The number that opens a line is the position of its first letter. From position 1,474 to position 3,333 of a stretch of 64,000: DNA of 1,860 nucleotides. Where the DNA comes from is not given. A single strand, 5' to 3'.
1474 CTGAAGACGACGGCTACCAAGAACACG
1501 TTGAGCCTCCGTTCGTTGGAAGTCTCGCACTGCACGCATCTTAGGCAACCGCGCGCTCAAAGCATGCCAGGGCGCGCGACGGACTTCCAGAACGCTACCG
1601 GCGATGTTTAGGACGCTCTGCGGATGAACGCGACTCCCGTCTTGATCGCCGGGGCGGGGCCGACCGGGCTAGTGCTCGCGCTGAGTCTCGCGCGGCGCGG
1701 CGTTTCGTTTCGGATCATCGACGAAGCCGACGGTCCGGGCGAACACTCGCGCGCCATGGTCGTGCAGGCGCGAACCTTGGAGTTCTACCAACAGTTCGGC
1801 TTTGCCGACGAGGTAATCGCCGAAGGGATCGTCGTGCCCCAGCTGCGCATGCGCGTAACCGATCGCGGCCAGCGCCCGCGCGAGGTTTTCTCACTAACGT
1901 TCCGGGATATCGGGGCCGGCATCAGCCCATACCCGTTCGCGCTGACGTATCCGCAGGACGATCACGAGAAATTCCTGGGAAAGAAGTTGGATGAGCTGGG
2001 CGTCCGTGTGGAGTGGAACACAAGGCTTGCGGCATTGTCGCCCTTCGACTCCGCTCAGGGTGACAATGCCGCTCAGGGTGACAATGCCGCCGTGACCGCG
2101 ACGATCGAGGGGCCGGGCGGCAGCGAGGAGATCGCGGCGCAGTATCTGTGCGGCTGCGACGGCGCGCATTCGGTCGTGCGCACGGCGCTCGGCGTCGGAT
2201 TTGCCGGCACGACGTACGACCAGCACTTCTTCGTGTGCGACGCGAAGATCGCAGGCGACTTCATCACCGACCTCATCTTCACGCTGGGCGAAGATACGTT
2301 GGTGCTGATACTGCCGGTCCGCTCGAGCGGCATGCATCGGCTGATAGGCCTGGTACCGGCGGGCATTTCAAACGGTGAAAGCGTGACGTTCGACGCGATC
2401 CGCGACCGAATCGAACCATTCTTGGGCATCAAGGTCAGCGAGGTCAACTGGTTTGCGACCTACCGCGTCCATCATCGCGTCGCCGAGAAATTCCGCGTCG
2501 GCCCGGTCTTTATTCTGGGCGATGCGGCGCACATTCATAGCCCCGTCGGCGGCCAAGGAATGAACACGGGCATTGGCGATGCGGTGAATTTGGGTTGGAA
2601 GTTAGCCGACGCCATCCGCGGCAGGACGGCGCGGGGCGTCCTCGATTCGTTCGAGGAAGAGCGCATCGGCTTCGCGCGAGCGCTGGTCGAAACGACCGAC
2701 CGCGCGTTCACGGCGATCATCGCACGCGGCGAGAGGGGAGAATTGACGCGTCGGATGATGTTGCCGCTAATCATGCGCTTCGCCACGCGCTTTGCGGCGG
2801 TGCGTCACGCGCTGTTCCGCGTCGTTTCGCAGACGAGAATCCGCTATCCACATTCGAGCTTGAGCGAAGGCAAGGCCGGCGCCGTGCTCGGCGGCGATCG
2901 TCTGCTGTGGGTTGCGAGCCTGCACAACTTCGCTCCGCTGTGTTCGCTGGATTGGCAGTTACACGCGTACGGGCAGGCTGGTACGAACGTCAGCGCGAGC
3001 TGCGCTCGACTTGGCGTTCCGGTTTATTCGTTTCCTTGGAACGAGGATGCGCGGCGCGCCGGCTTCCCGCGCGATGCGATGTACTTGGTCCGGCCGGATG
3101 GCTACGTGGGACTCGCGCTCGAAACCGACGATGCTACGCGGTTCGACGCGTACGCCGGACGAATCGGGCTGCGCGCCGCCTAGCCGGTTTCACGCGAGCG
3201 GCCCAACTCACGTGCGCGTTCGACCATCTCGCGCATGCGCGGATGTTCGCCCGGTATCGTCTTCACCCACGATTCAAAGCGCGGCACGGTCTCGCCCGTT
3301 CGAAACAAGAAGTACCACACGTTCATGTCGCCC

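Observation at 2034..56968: REP/BIME-like hairpin family, all copies in one orientation (loop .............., arms GTCAYCC/GGRTGAC)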

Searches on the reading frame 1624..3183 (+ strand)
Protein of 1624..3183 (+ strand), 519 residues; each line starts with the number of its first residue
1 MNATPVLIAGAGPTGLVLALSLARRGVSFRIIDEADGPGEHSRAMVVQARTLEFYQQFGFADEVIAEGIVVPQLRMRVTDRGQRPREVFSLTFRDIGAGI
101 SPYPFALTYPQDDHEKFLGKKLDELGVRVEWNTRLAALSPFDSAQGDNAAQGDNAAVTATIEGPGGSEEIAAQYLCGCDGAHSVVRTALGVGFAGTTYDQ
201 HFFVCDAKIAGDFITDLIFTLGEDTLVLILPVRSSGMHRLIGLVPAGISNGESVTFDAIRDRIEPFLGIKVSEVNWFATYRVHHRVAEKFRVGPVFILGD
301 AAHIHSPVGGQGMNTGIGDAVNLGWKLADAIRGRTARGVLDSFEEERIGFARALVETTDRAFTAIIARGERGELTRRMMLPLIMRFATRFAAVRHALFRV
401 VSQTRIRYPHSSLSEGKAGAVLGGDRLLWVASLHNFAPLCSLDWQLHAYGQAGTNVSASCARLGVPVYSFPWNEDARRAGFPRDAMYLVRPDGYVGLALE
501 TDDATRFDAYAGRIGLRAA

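Call 17: find_encoding_contigs(protein=window:1624-3183:+, flank=10000, max_places=6)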
Protein window:1624-3183:+ (519 aa): no gene with exactly this product is on record in the collection.

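Call 55: find_homologous_proteins(query=window:1624-3180:+, max_evalue=1e-30)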
Query window:1624-3180:+ (519 aa): 8000 proteins with E <= 1e-30 among 8000 candidates; the best 120 are listed.
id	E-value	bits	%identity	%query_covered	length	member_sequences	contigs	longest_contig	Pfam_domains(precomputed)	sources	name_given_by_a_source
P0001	0.0e+0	1132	97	100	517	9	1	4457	PF01494.26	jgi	jgi:2-polyprenyl-6-methoxyphenol hydroxylase-like FAD-dependent oxidoreductase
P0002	4.6e-223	760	68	99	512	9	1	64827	PF01266.31,PF01494.26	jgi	jgi:2-polyprenyl-6-methoxyphenol hydroxylase-like FAD-dependent oxidoreductase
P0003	5.6e-223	759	68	99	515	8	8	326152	PF01266.31,PF07992.21,PF00070.34,PF01494.26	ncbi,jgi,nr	ncbi:MAG TPA: FAD-dependent monooxygenase [Candidatus Cybelea sp.]|jgi:2-polyprenyl-6-methoxyphenol 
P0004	4.5e-221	753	67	99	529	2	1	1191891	PF07992.21,PF00070.34,PF21274.4,PF01494.26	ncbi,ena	-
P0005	1.4e-220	752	67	99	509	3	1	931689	PF01266.31,PF07992.21,PF01494.26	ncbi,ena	-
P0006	2.5e-220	751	67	99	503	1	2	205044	PF21274.4,PF01494.26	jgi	jgi:2-polyprenyl-6-methoxyphenol hydroxylase-like FAD-dependent oxidoreductase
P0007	1.6e-218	745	66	99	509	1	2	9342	PF01494.26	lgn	-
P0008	7.3e-218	743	66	98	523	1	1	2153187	PF07992.21,PF21274.4,PF01494.26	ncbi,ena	-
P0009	2.2e-217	741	66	100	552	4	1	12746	PF13450.13,PF07992.21,PF01494.26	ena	-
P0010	3.5e-217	740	66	98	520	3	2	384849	PF07992.21,PF21274.4,PF01494.26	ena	-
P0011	6.4e-217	739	67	98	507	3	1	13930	PF07992.21,PF01494.26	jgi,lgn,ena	jgi:2-polyprenyl-6-methoxyphenol hydroxylase-like FAD-dependent oxidoreductase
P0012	9.8e-217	739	66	100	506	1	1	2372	PF01494.26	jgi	jgi:2-polyprenyl-6-methoxyphenol hydroxylase-like FAD-dependent oxidoreductase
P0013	4.2e-216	737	65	99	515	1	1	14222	PF07992.21,PF00070.34,PF21274.4,PF01494.26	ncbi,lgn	ncbi:MAG TPA: FAD-dependent monooxygenase [Candidatus Cybelea sp.]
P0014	4.8e-216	737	66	99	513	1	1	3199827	PF07992.21,PF21274.4,PF01494.26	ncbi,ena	-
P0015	3.4e-215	734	65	100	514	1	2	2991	PF01494.26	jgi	-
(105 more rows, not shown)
